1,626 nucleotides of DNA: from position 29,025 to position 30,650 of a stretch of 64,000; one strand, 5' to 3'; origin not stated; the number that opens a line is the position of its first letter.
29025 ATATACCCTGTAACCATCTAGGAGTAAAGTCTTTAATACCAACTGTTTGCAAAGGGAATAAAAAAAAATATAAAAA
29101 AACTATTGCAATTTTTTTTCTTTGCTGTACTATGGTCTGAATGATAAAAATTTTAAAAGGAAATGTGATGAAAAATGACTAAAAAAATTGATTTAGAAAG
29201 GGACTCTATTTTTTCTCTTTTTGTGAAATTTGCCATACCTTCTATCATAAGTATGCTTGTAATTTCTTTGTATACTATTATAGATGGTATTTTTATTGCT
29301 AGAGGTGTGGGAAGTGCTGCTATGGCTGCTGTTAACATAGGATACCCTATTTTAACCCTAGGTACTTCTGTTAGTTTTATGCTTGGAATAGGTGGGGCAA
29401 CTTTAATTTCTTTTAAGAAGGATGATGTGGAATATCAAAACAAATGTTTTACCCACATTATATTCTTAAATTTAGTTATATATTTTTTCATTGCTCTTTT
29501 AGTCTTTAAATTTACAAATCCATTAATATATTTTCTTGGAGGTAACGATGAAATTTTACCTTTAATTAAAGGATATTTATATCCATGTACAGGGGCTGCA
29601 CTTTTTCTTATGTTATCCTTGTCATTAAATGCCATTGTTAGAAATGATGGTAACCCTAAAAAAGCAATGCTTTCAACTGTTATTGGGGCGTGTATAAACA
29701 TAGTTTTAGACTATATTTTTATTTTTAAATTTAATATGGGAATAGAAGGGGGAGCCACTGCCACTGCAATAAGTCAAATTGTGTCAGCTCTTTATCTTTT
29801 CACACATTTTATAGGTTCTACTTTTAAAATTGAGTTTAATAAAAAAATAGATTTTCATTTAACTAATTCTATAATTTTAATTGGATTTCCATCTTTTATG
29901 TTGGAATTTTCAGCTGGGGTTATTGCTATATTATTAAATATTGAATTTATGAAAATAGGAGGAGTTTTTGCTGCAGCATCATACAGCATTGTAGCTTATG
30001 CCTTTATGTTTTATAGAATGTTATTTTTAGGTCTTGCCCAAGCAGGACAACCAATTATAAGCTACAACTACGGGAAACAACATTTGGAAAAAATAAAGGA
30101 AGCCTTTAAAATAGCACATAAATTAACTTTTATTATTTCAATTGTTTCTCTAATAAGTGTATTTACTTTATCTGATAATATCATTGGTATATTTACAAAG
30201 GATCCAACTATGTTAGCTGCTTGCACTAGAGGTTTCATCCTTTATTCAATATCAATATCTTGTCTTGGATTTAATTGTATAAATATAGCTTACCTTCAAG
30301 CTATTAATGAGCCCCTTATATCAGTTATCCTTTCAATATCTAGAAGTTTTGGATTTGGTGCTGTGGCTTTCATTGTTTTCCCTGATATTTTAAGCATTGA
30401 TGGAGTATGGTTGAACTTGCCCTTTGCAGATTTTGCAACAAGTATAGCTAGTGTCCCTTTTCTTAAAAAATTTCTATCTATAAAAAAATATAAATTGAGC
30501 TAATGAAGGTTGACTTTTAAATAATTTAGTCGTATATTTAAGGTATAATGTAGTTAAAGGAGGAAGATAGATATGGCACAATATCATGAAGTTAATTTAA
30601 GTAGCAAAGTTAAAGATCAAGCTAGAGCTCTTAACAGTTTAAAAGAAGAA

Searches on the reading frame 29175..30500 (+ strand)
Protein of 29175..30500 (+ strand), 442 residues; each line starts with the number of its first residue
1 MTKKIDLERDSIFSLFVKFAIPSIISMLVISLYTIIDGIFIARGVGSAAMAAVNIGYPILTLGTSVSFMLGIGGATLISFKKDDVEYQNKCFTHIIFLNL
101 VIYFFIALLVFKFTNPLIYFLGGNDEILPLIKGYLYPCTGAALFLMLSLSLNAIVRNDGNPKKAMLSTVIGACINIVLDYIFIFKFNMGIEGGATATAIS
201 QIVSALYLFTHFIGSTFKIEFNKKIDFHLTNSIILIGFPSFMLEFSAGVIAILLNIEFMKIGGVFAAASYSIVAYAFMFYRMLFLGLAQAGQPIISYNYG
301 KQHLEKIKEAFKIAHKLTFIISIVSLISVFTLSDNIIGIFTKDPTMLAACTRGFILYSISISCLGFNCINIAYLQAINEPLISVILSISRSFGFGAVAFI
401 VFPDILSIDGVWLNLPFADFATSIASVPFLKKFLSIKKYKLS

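Call 3: search_protein_families(library=pfam, proteins=[window:29175-30500:+], max_evalue=0.01)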
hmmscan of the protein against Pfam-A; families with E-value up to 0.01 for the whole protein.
window:29175-30500:+ (442 aa): 2 families
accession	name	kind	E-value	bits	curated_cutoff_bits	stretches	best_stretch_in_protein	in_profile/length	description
PF01554.23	MatE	-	6.1e-35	120.7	24.9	2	22-181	1-161/161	MatE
PF01943.22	Polysacc_synt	-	0.004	17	28.2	1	16-69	207-260/274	Polysaccharide biosynthesis protein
